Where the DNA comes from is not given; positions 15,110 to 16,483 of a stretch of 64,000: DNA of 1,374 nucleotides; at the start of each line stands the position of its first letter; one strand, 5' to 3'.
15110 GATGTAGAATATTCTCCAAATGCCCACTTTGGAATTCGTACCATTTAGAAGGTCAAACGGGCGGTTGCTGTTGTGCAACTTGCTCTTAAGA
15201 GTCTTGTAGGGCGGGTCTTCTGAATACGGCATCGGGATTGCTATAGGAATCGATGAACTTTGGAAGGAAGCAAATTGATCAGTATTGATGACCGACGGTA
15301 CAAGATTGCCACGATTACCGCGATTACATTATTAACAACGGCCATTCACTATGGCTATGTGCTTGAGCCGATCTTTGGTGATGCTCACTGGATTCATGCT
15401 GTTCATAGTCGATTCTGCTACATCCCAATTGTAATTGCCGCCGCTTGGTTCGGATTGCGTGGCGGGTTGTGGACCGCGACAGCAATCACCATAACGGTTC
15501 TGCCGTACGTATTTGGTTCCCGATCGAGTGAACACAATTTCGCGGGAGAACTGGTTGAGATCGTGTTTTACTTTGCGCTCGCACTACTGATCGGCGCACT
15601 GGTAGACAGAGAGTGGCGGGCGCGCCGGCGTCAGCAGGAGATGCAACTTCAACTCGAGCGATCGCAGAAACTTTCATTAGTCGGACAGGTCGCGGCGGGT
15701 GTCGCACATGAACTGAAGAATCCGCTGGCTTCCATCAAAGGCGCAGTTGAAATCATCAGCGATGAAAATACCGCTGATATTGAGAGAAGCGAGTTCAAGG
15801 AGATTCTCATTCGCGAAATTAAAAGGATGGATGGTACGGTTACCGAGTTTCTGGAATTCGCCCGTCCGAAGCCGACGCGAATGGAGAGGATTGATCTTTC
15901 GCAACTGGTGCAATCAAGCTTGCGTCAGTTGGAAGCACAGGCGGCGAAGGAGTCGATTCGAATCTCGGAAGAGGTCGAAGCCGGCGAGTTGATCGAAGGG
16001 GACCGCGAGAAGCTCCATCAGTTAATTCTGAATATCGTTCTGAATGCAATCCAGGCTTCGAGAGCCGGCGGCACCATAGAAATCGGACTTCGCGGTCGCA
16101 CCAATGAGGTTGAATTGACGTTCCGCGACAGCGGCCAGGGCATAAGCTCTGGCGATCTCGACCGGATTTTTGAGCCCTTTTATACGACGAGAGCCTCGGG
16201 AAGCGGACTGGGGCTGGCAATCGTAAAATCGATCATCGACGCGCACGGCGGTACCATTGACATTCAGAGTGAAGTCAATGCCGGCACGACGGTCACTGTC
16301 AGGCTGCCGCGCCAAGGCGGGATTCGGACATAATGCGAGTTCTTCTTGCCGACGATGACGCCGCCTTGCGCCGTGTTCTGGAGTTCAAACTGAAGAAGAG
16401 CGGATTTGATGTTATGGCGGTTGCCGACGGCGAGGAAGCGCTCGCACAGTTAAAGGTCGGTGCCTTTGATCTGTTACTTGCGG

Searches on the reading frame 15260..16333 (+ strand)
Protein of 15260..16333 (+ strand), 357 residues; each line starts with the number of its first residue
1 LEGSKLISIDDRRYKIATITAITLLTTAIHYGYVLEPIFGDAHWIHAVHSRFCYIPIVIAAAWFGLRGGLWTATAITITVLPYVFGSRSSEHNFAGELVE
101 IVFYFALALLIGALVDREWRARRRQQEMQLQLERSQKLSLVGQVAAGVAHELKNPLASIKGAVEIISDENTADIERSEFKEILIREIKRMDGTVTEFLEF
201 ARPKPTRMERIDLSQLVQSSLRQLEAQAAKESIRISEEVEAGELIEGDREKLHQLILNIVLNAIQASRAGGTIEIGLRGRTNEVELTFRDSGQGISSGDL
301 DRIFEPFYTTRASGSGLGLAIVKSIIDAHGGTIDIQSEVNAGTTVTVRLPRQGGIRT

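Call 4: search_protein_families(library=pfam, proteins=[window:15260-16333:+])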
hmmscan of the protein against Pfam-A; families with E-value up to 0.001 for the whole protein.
window:15260-16333:+ (357 aa): 4 families
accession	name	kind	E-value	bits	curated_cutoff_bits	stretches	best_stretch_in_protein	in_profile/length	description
PF02518.31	HATPase_c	-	1.2e-29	103.4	26.4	1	247-352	1-110/111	Histidine kinase-, DNA gyrase B-, and HSP90-like ATPase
PF00512.31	HisKA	-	2e-14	53.8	26.9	1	142-203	3-63/66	His Kinase A (phospho-acceptor) domain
PF13493.11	DUF4118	-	1.3e-05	25.3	28.4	1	21-127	4-103/107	Domain of unknown function (DUF4118)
PF13581.12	HATPase_c_2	-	6e-05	23.5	27.4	1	244-348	24-126/127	Histidine kinase-like ATPase domain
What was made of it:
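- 15275..16333 (+): Histidine kinase. The start supported by orthologs is TTG 15275; the ORF list gives TTG 15260. The N-terminal part is membrane-embedded, with no periplasmic domain. Pfam HisKA, HATPase_c and DUF4118-like (call 4).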

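Call 14: find_related_loci(query=window:15260-16333:+, collection=metagenome_contigs, flank=3000)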
Query window:15260-16333:+ (357 aa) in metagenome_contigs; peptide patterns used: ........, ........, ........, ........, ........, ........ (x = any residue, [..] = any of these).
600 stretches matched a pattern (row limit reached: there are more); 559 encode a relative of the query (tblastn E <= 1e-3); the best 80 are kept; 80 distinct loci.
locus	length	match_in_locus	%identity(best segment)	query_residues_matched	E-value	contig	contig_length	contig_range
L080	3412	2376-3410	83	1-345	0e+0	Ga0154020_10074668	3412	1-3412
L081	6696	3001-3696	40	126-350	6e-51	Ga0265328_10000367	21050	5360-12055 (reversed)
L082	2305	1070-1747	40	126-350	2e-47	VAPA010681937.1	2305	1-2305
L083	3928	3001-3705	35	126-350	7e-45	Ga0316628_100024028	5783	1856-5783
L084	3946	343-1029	38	126-353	2e-44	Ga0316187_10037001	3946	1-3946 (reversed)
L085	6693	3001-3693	35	126-351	3e-43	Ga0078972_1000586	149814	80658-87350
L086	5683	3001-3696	38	132-350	7e-41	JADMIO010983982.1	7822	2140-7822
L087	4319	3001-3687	39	123-350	8e-41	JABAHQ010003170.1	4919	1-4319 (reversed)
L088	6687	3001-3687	36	123-350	3e-40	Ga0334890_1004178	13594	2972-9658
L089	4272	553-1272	36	122-352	7e-40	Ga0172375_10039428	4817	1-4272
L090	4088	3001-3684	38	126-350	2e-39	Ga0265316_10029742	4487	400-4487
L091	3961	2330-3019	37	123-351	3e-39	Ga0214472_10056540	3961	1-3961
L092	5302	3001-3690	38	123-350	6e-38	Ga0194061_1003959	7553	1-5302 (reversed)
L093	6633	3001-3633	35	124-335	4e-38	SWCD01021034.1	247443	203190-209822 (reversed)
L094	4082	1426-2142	36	127-350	5e-37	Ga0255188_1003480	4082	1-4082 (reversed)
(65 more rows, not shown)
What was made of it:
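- Tried and rejected: Metagenome scan with the kinase (call 14).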

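Call 20: search_protein_families(library=ncbifam, proteins=[window:15260-16333:+], max_evalue=0.00001)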
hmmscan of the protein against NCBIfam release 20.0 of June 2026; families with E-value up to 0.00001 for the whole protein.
window:15260-16333:+ (357 aa): 85 families (the best 25 are shown)
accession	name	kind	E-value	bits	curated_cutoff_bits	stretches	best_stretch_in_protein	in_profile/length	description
NF008468.0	PRK11360.1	equivalog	5e-68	229.9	646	1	110-352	367-609/616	two-component system sensor histidine kinase AtoS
NF007688.0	PRK10364.1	equivalog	3.7e-63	213.9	479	1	100-352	197-452/460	two-component system sensor histidine kinase ZraS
NF046044.1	PnpS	equivalog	7.5e-50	170.1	400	1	146-350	175-390/390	two-component system histidine kinase PnpS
NF010411.0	PRK13837.1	equivalog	1.2e-49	169.1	647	1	105-353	416-677/828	two-component system VirA-like sensor kinase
NF053867.1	SprKinKinDBac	equivalog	2e-45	155.2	775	1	122-351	267-497/500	sporulation kinase KinD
TIGR02966.1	phoR_proteo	equivalog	1.2e-42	146.2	334.2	1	145-348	118-332/333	phosphate regulon sensor histidine kinase PhoR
NF008312.0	PRK11100.1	equivalog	7.4e-40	137.2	356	1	126-352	244-475/477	two-component system sensor histidine kinase CreC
NF033092.0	HK_WalK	equivalog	2.1e-37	129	725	1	145-350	376-593/594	cell wall metabolism sensor histidine kinase WalK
NF041735.1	hist_kin_RppB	equivalog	5.3e-36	124.3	400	1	141-350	216-438/438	two-component system sensor histidine kinase RppB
NF052574.1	HisKinEspCMyxo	equivalog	1.3e-33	116.2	1200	1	124-351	400-637/785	serine histidine kinase EspC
NF038348.1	T2SS_HK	subfamily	1.2e-30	106.5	450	1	189-350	410-572/574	histidine kinase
NF033091.0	HK_VanS_ACDEFG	equivalog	2.8e-30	105.4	400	1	145-350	78-293/293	vancomycin resistance histidine kinase VanS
NF012163.2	BaeS_SmeS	equivalog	9e-30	104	500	1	143-350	242-457/457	sensor histidine kinase efflux regulator BaeS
NF006800.0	PRK09303.1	equivalog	3.8e-29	101.8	342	1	135-350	145-376/383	histidine kinase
NF058527.1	HistKinChvGCaul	equivalog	6.5e-29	101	740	1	135-345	300-522/535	two-component sensor histidine kinase ChvG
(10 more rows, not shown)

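Call 52: find_homologous_proteins(query=window:15275-16330:+, max_evalue=1e-40)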
Query window:15275-16330:+ (352 aa): 1027 proteins with E <= 1e-40 among 8000 candidates; the best 120 are listed.
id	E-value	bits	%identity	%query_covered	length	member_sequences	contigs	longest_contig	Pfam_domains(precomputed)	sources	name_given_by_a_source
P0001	5.0e-216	734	96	100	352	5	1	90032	PF02518.32,PF00512.32,PF13493.12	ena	-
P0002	1.2e-206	703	92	100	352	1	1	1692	PF02518.32,PF00512.32,PF13493.12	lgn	-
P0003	2.0e-202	689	90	100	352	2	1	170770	PF02518.32,PF00512.32,PF13493.12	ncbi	-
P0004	8.3e-202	687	90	99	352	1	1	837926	PF02518.32,PF00512.32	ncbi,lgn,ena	-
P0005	6.9e-188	642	84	99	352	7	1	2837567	PF13581.13,PF02518.32,PF00512.32,PF13493.12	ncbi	-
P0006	9.9e-186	635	82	98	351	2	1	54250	PF13581.13,PF02518.32,PF00512.32,PF13493.12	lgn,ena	-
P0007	1.2e-185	634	84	99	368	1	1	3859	PF02518.32,PF00512.32,PF13493.12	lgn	-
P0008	9.9e-182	621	81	99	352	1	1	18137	PF13581.13,PF02518.32,PF00512.32,PF13493.12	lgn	-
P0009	9.1e-173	592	77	99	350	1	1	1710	PF13581.13,PF02518.32,PF00512.32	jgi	jgi:two-component system sensor histidine kinase HydH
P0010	3.9e-172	590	76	99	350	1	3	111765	PF13581.13,PF02518.32,PF00512.32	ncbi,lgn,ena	ncbi:MAG: ATP-binding protein [Candidatus Zixiibacteriota bacterium]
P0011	4.8e-171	586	75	99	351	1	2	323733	PF02518.32,PF00512.32,PF13493.12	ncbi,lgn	-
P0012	2.5e-169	581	75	99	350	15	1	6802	PF02518.32,PF00512.32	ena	-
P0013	7.1e-153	527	69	99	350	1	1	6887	PF02518.32,PF00512.32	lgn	-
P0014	2.1e-152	525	69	97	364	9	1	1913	PF02518.32,PF00512.32,PF13493.12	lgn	-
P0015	2.9e-151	521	68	97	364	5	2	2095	PF02518.32,PF00512.32,PF13493.12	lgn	-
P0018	3.3e-135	469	60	96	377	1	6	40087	PF13581.13,PF02518.32,PF00512.32,PF13493.12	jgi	jgi:signal transduction histidine kinase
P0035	8.0e-131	454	58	97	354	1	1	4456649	PF02518.32,PF00512.32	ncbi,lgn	ncbi:MAG: ATP-binding protein [Candidatus Zixiibacteriota bacterium]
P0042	1.8e-129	450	59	96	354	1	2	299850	PF02518.32,PF00512.32,PF13493.12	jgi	jgi:signal transduction histidine kinase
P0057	3.0e-128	446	56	98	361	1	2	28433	PF02518.32,PF00512.32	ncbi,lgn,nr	ncbi:MAG: hypothetical protein GTO51_07635 [Candidatus Latescibacteria bacterium]|nr:hypothetical pr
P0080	6.1e-126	438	59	95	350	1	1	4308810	PF02518.32,PF00512.32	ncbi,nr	ncbi:MAG: hypothetical protein JSW58_12800 [Candidatus Latescibacterota bacterium]|nr:MAG: hypotheti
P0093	5.7e-125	435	58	98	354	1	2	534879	PF02518.32,PF00512.32,PF13493.12,PF13589.13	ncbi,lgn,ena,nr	ncbi:MAG: ATP-binding protein [candidate division Zixibacteria bacterium]|nr:ATP-binding protein [ca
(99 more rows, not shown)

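Call 53: find_encoding_contigs(protein=P0005, flank=3500, max_places=1)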
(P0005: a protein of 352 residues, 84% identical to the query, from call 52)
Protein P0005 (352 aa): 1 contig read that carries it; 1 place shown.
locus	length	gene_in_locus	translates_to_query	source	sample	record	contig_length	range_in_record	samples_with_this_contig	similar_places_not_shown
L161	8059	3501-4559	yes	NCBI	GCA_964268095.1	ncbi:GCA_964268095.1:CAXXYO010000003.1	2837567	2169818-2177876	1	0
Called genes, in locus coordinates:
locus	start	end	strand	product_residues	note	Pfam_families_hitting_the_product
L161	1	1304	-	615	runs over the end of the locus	PF19335:HMBD, PF25917:BSH_RND (faint), PF25919:BSH_CusB, PF25973:BSH_CzcB, PF25954:Beta-barrel_RND_2, PF25967:RND-MFP_C (weak), PF25975:CzcB_C (weak), PF11827:DUF3347, +1 more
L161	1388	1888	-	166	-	PF04945:YHS (faint)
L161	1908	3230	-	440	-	PF02321:OEP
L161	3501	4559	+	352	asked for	PF13493:DUF4118 (weak), PF00512:HisKA, PF13581:HATPase_c_2 (faint), PF02518:HATPase_c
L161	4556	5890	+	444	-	PF00072:Response_reg, PF00158:Sigma54_activat, PF14532:Sigma54_activ_2, PF07728:AAA_5, PF25601:AAA_lid_14, PF02954:HTH_8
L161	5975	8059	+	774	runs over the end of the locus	PF05170:AsmA, PF05359:DUF748, PF13116:YhdP (weak)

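Call 54: find_encoding_contigs(protein=P0013, flank=3500, max_places=1)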
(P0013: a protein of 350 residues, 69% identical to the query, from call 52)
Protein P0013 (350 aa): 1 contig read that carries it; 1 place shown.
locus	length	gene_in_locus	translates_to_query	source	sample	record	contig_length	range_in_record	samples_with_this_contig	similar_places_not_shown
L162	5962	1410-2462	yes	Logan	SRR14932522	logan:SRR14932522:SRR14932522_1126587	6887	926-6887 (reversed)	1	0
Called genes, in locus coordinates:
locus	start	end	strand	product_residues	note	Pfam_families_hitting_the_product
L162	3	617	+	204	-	?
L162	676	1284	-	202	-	PF11494:Ta0938 (faint), PF24273:TRASH_HVO_1752_C (faint), PF04945:YHS (weak)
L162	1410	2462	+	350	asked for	PF00512:HisKA, PF02518:HATPase_c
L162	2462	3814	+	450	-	PF00072:Response_reg, PF01078:Mg_chelatase (faint), PF00158:Sigma54_activat, PF14532:Sigma54_activ_2, PF07728:AAA_5, PF25601:AAA_lid_14, PF02954:HTH_8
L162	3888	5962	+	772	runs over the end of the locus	PF05170:AsmA, PF05359:DUF748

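Call 55: find_encoding_contigs(protein=P0018, flank=3500, max_places=1)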
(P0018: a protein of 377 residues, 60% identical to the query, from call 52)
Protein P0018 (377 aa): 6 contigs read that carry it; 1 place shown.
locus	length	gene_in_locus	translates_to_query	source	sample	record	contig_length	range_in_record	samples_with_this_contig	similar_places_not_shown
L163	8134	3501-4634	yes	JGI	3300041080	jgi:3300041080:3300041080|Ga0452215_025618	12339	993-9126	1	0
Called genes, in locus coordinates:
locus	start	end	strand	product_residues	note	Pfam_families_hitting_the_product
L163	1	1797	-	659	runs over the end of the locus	PF19335:HMBD, PF25919:BSH_CusB, PF25973:BSH_CzcB, PF25869:3HB_CusB (faint), PF25944:Beta-barrel_RND (faint), PF25954:Beta-barrel_RND_2, PF19335:HMBD, PF11827:DUF3347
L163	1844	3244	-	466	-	PF02321:OEP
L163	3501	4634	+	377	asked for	PF13493:DUF4118 (weak), PF00512:HisKA, PF13581:HATPase_c_2 (faint), PF02518:HATPase_c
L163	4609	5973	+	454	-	PF00072:Response_reg, PF00158:Sigma54_activat, PF14532:Sigma54_activ_2, PF00004:AAA (weak), PF07728:AAA_5, PF25601:AAA_lid_14, PF02954:HTH_8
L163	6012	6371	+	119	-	PF04945:YHS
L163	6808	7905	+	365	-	PF08309:LVIVD (faint)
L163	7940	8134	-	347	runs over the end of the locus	-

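Call 56: find_encoding_contigs(protein=P0035, flank=3500, max_places=1)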
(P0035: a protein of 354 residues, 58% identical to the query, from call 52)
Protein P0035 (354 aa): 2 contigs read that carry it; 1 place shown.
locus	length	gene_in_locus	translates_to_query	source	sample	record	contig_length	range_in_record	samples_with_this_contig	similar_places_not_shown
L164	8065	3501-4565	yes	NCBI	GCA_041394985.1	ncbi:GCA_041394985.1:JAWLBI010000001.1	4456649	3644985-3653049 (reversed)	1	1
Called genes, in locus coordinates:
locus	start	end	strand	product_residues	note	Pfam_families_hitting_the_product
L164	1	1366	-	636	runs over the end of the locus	PF19335:HMBD, PF25917:BSH_RND (weak), PF25919:BSH_CusB, PF25973:BSH_CzcB, PF25944:Beta-barrel_RND, PF25954:Beta-barrel_RND_2, PF11827:DUF3347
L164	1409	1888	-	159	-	PF24273:TRASH_HVO_1752_C (faint), PF04945:YHS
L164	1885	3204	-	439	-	PF02321:OEP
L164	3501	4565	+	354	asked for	PF00512:HisKA, PF02518:HATPase_c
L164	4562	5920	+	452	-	PF00072:Response_reg, PF00158:Sigma54_activat, PF14532:Sigma54_activ_2, PF07728:AAA_5, PF25601:AAA_lid_14, PF02954:HTH_8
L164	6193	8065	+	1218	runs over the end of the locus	PF02574:S-methyl_trans, PF00809:Pterin_bind, PF02607:B12-binding_2, PF02310:B12-binding, PF02965:Met_synt_B12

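Call 57: find_encoding_contigs(protein=P0057, flank=3500, max_places=1)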
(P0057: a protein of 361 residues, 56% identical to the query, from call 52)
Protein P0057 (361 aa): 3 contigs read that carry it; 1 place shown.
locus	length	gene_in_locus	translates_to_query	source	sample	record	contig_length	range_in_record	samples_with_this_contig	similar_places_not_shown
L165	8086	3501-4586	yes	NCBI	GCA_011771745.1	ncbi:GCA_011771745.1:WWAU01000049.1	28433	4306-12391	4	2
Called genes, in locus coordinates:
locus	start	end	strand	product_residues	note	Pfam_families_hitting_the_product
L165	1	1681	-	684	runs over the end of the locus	PF19335:HMBD, PF25919:BSH_CusB, PF25973:BSH_CzcB, PF25869:3HB_CusB (faint), PF25944:Beta-barrel_RND (weak), PF25954:Beta-barrel_RND_2, PF19335:HMBD, PF11827:DUF3347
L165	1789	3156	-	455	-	PF02321:OEP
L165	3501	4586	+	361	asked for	PF00512:HisKA, PF02518:HATPase_c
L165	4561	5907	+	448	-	PF00072:Response_reg, PF00158:Sigma54_activat, PF14532:Sigma54_activ_2, PF00004:AAA (weak), PF07728:AAA_5, PF25601:AAA_lid_14, PF02954:HTH_8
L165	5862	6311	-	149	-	-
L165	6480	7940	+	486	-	PF00512:HisKA (weak), PF02518:HATPase_c, PF00072:Response_reg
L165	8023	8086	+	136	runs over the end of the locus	PF00072:Response_reg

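Call 58: find_encoding_contigs(protein=P0080, flank=3500, max_places=1)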
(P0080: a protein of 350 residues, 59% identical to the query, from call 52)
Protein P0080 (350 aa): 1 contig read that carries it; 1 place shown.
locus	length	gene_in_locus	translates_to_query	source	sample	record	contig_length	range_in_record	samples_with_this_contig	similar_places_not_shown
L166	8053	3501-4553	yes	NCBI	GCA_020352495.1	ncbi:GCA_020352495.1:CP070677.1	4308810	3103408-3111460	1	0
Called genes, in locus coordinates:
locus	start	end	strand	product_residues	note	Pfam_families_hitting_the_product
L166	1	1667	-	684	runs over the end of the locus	PF19335:HMBD, PF25919:BSH_CusB, PF25973:BSH_CzcB, PF25869:3HB_CusB (faint), PF25944:Beta-barrel_RND (weak), PF25954:Beta-barrel_RND_2, PF19335:HMBD, PF11827:DUF3347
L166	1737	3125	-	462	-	PF02321:OEP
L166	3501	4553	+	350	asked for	PF00512:HisKA, PF02518:HATPase_c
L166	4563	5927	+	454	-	PF00072:Response_reg, PF00158:Sigma54_activat, PF14532:Sigma54_activ_2, PF07728:AAA_5, PF25601:AAA_lid_14, PF02954:HTH_8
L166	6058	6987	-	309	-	PF00142:Fer4_NifH (weak), PF01656:CbiA, PF02374:ArsA_ATPase (weak), PF06564:CBP_BcsQ (faint), PF09140:MipZ (faint), PF10609:ParA (faint), PF13614:AAA_31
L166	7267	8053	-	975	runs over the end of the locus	PF00069:Pkinase, PF07714:PK_Tyr_Ser-Thr, PF03109:ABC1 (weak), PF13424:TPR_12 (faint), PF07719:TPR_2 (faint), PF13428:TPR_14 (faint), PF13432:TPR_16 (weak), PF14559:TPR_19 (weak), +5 more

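Call 59: find_encoding_contigs(protein=P0042, flank=3500, max_places=1)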
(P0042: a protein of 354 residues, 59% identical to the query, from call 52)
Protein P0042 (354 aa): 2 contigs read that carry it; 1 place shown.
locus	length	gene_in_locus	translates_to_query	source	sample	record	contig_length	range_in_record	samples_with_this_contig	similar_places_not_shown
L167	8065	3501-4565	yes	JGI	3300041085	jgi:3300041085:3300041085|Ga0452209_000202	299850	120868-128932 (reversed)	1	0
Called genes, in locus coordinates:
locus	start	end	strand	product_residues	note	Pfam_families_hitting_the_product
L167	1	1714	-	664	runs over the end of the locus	PF19335:HMBD, PF25919:BSH_CusB, PF25973:BSH_CzcB, PF25869:3HB_CusB (faint), PF25954:Beta-barrel_RND_2, PF19335:HMBD, PF11827:DUF3347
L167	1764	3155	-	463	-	PF02321:OEP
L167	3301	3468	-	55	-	-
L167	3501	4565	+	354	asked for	PF13493:DUF4118 (weak), PF00512:HisKA, PF02518:HATPase_c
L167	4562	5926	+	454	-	PF00072:Response_reg, PF00158:Sigma54_activat, PF14532:Sigma54_activ_2, PF00004:AAA (weak), PF07728:AAA_5, PF25601:AAA_lid_14, PF02954:HTH_8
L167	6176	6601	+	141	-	-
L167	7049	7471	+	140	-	PF03100:CcmE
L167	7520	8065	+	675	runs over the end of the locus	PF01578:Cytochrom_C_asm, PF16327:CcmF_C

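Call 60: find_encoding_contigs(protein=P0093, flank=3500, max_places=1)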
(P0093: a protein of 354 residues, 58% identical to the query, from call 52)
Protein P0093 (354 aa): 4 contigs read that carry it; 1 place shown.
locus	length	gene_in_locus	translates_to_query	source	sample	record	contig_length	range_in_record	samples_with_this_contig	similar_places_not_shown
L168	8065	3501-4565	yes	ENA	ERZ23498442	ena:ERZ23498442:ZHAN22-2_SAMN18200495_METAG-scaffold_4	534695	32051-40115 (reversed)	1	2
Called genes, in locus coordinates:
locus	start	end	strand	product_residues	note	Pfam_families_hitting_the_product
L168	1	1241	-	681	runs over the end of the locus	PF25944:Beta-barrel_RND (faint), PF19335:HMBD, PF25919:BSH_CusB, PF25973:BSH_CzcB, PF25869:3HB_CusB (faint), PF25954:Beta-barrel_RND_2, PF19335:HMBD, PF11827:DUF3347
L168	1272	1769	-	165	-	PF11494:Ta0938 (faint), PF24273:TRASH_HVO_1752_C (faint), PF04945:YHS (weak)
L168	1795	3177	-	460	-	PF02321:OEP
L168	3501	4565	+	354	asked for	PF13493:DUF4118 (weak), PF00512:HisKA, PF02518:HATPase_c, PF13589:HATPase_c_3 (weak)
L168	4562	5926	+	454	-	PF00072:Response_reg, PF00158:Sigma54_activat, PF13191:AAA_16 (faint), PF14532:Sigma54_activ_2, PF07728:AAA_5, PF25601:AAA_lid_14, PF02954:HTH_8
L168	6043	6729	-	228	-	PF13505:OMP_b-brl (weak)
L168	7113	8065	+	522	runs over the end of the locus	PF04851:ResIII, PF00270:DEAD, PF00271:Helicase_C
